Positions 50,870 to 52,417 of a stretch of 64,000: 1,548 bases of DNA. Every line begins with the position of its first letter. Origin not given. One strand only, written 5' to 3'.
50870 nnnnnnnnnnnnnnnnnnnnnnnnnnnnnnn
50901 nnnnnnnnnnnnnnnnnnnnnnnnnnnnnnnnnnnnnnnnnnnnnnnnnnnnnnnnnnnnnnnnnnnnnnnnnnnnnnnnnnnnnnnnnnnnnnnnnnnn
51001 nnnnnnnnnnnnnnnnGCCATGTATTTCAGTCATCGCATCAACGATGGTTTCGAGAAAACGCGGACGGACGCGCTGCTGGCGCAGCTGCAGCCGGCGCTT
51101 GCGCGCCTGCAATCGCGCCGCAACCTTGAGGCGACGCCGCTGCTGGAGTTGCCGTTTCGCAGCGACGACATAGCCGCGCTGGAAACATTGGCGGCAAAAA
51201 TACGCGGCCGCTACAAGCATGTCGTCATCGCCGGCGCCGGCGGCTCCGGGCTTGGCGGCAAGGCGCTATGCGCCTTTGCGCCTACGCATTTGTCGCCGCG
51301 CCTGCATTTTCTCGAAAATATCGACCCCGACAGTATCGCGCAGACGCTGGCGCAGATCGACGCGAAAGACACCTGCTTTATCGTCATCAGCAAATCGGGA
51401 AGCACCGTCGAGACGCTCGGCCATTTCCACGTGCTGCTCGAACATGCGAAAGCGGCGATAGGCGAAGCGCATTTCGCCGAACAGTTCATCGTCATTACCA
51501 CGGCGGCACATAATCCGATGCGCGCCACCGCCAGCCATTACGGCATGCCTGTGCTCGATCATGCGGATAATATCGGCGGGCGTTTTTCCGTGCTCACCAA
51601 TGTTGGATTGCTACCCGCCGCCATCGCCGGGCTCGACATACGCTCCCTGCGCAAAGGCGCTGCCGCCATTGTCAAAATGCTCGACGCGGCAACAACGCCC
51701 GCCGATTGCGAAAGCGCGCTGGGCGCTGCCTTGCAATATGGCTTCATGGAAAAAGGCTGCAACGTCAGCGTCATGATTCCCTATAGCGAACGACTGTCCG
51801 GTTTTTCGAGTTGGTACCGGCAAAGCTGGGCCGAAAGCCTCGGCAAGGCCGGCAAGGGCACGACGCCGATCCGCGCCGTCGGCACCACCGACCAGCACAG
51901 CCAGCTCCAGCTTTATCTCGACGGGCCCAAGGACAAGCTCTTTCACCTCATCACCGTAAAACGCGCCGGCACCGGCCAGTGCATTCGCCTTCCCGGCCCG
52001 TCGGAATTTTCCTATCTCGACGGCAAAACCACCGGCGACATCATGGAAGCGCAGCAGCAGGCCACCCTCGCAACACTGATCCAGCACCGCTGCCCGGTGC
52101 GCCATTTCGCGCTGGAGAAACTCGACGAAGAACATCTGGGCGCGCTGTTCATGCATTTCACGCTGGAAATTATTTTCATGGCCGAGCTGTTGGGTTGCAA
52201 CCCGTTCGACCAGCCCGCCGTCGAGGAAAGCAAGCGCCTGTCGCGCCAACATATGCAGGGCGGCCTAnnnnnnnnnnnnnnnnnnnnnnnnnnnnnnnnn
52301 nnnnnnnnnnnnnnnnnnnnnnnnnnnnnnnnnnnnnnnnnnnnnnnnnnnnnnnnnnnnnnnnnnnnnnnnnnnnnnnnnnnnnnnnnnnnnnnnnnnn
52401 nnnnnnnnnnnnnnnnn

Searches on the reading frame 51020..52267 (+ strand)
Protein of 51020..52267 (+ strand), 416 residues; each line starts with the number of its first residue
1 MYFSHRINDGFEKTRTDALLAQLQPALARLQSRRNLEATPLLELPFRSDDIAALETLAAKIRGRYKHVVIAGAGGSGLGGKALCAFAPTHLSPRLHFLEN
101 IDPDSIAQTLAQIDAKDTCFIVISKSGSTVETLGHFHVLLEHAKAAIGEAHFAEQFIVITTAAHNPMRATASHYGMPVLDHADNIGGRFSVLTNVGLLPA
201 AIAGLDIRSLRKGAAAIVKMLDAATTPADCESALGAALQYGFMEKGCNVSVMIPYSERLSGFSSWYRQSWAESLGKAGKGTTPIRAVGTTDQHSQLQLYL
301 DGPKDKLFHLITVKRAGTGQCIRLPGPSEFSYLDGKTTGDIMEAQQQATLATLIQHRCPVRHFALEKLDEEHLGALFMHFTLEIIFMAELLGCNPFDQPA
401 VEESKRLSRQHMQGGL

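Call 67: find_encoding_contigs(protein=window:51020-52267:+, flank=10000, max_places=1)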
Protein window:51020-52267:+ (416 aa): 1 contig read that carries it; 1 place shown.
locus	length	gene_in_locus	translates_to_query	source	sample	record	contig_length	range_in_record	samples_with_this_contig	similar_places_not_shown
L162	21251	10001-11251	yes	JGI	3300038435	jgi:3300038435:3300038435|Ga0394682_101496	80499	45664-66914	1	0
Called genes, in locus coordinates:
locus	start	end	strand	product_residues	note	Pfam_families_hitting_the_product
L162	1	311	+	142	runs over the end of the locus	PF04956:TrbC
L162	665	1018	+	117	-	PF04956:TrbC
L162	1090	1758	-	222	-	PF01161:PBP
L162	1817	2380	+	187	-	PF08712:Nfu_N, PF01106:NifU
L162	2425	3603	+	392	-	PF07549:Sec_GG, PF02355:SecD_SecF_C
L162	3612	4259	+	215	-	PF12686:DUF3800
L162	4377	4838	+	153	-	PF01575:MaoC_dehydratas, PF13452:FAS1_DH_region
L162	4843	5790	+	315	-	PF06574:FAD_syn, PF01687:Flavokinase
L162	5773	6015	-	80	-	-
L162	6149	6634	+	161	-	PF01252:Peptidase_A8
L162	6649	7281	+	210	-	PF11233:DUF3035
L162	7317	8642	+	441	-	PF00675:Peptidase_M16, PF05193:Peptidase_M16_C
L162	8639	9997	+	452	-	PF00675:Peptidase_M16 (weak), PF05193:Peptidase_M16_C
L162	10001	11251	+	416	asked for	PF00342:PGI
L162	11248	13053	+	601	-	PF02518:HATPase_c, PF13589:HATPase_c_3, PF01119:DNA_mis_repair, PF08676:MutL_C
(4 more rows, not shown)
